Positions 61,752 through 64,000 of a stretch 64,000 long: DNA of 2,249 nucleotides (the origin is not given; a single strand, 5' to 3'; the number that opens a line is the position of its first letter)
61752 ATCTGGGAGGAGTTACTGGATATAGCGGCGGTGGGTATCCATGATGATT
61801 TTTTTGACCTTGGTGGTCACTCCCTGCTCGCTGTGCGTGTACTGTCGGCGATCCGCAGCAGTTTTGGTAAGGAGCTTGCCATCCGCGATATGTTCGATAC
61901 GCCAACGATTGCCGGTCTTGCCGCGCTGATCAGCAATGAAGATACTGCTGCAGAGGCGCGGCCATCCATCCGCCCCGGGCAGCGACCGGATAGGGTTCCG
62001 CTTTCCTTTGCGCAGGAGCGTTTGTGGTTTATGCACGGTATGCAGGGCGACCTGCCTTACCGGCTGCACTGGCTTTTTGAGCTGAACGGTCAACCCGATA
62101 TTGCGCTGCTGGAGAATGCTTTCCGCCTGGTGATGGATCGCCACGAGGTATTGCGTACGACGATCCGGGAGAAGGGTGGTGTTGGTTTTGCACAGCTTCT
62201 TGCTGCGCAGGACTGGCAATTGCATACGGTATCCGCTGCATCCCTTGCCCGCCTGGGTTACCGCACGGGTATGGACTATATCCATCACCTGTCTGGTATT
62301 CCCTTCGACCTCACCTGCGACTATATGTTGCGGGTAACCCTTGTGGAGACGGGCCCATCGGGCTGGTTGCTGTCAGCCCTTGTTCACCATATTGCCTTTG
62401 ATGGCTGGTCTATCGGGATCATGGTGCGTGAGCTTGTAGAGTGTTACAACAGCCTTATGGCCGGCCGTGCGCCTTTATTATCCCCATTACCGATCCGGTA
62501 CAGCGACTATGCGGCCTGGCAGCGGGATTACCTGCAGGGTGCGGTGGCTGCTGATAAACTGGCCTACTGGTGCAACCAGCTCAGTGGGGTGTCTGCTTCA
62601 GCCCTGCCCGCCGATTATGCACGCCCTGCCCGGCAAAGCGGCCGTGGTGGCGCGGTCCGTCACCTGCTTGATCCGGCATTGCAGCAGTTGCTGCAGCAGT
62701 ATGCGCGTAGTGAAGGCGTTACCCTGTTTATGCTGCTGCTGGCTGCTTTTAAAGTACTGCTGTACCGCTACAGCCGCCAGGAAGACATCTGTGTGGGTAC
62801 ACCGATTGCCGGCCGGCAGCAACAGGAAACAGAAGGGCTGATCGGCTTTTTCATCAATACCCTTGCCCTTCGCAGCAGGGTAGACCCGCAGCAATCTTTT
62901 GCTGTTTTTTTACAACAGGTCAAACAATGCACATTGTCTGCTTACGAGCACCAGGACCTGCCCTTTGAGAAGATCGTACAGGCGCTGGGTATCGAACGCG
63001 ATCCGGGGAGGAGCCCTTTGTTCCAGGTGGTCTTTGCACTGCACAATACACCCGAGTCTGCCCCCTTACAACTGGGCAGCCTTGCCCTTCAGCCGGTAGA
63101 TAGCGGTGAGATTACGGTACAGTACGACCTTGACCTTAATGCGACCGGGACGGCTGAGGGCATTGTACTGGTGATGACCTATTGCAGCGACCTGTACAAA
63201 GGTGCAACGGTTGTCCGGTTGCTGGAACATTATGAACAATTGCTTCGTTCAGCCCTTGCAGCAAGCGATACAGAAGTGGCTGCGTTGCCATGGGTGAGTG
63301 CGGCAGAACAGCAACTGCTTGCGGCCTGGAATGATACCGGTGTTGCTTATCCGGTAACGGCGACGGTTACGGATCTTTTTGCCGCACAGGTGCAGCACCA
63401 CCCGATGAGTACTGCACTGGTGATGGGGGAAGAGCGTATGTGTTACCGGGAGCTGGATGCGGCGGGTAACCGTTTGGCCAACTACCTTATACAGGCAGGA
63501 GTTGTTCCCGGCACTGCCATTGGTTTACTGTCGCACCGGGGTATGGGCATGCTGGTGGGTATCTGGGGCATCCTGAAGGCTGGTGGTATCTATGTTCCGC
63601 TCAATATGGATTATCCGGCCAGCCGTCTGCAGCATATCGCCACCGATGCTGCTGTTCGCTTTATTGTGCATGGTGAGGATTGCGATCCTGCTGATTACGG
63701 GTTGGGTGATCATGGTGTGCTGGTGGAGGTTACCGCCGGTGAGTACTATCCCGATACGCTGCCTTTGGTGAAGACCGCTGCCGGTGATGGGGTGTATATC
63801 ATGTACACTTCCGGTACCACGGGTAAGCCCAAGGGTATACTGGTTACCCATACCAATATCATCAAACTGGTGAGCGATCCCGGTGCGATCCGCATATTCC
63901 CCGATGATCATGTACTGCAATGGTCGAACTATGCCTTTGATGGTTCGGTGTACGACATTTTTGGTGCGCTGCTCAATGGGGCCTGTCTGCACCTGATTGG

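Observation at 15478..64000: A FAAL-primed lipopeptide NRPS assembly line of at least 48.5 kb, with exporter and beta-hydroxylase, truncated at the window edge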

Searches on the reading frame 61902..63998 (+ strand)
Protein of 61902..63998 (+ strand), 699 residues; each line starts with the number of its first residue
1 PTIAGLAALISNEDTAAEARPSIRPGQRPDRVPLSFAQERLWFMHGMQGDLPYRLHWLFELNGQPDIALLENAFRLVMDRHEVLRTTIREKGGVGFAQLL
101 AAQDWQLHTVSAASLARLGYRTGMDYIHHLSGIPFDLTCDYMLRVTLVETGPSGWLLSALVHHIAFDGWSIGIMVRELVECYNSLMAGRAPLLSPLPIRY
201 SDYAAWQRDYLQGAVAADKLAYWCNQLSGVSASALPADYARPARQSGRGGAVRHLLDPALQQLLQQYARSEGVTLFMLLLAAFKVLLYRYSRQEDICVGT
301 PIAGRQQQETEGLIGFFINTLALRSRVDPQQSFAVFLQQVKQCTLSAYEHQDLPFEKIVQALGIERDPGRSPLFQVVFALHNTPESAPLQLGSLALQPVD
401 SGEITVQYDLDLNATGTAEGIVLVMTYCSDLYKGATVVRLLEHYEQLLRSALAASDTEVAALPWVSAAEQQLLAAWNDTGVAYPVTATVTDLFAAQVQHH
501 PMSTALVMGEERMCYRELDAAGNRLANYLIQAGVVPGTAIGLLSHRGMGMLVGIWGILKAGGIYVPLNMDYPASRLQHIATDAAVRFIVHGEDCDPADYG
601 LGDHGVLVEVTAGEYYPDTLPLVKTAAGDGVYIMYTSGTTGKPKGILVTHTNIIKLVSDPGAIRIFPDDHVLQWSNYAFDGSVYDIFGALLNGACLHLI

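Call 14: find_related_loci(query=window:61902-63998:+, collection=genome_contigs, flank=10000)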
Query window:61902-63998:+ (699 aa) in genome_contigs; peptide patterns used: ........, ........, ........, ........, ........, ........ (x = any residue, [..] = any of these).
599 stretches matched a pattern (row limit reached: there are more); 595 encode a relative of the query (tblastn E <= 1e-3); the best 80 are kept; 80 distinct loci.
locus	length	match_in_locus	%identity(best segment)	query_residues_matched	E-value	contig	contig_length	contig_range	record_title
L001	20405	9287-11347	60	11-696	0e+0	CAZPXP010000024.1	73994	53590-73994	MAG TPA_asm: uncultured Ferruginibacter sp. isolate SRP292972_co3_135 genome assembly, contig: NODE_346_length_73994_cov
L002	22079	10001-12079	44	2-699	0e+0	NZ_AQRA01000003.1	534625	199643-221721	Aquimarina atlantica strain 22II-S11-z7 contig3, whole genome shotgun sequence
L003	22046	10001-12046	46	15-699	0e+0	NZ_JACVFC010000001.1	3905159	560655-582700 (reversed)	Chitinophaga qingshengii strain JCM 30026 1, whole genome shotgun sequence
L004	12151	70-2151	44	1-699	0e+0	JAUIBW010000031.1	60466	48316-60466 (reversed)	MAG: Bacteroidia bacterium isolate 6_bin.65 NODE_673_length_60466_cov_1.796516, whole genome shotgun sequence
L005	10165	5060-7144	43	1-699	0e+0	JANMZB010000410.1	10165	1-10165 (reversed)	MAG: Sphingobacteriaceae bacterium isolate OTE_8_concoct_86_sub OTE_8_k141_2787374, whole genome shotgun sequence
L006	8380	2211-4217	43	30-699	0e+0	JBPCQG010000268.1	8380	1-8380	MAG: Chitinophagaceae bacterium isolate TH_ant_mag_202 k127_7028491, whole genome shotgun sequence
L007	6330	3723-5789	44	10-699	0e+0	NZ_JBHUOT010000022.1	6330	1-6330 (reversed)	Flavobacterium notoginsengisoli strain KCTC 32505 spades_K_17_127_22, whole genome shotgun sequence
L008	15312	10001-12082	43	2-699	0e+0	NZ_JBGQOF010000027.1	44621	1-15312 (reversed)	Flavobacterium sp. W22_SRS_FK3 NODE_27_length_44621_cov_115.760664, whole genome shotgun sequence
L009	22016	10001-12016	42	28-699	4e-177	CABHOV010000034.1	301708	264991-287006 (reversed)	MAG: uncultured Bacteroides sp. isolate Bacteroidetes_sp_nbed49b3 genome assembly, contig: NODE_58_length_301708_cov_13.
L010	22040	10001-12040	44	22-699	8e-177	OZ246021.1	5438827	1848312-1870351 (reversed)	MAG: Aquimarina sp. isolate c4cd8b9f-ba8a-4b32-a42c-d18b96ba530b genome assembly, chromosome: 1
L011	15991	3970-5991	42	30-699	2e-170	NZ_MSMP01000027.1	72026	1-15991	Tenacibaculum agarivorans strain HZ1 contig27, whole genome shotgun sequence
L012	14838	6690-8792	43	1-698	1e-167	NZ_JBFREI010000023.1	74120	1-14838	Chitinophaga sp. RAB17 SCAFFOLD_22, whole genome shotgun sequence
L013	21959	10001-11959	40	1-653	3e-153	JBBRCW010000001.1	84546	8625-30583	MAG: Chitinophagales bacterium isolate Co_metawrap_2420 Cmw_2420_k141_25659872_length_84546_cov_12.8165, whole genome sh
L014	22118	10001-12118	40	6-698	3e-147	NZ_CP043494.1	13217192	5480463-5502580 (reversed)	Archangium minus strain Cbm 6 chromosome, complete genome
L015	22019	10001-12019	41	33-699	1e-146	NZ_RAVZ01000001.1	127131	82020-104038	Corallococcus terminator strain CA054A NODE_1_127131_cov_25.5193, whole genome shotgun sequence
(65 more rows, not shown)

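Call 76: search_protein_families(library=pfam, proteins=[L001:16895-19516:+], max_evalue=0.001)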
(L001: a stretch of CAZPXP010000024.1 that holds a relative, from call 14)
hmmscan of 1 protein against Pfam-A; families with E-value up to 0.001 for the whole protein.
L001:16895-19516:+ (874 aa): 4 families
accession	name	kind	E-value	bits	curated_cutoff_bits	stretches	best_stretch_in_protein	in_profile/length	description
PF00501.34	AMP-binding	-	2.6e-30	105.9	29.9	1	39-372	1-378/384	AMP-binding enzyme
PF00975.26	Thioesterase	-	4.3e-24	86.4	26.4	1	616-719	1-105/226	Thioesterase domain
PF00550.31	PP-binding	-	6.6e-08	33.1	20.8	1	516-577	2-66/67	Phosphopantetheine attachment site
PF13193.12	AMP-binding_C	-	6e-06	27.5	24.5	1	415-483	2-72/76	AMP-binding enzyme C-terminal domain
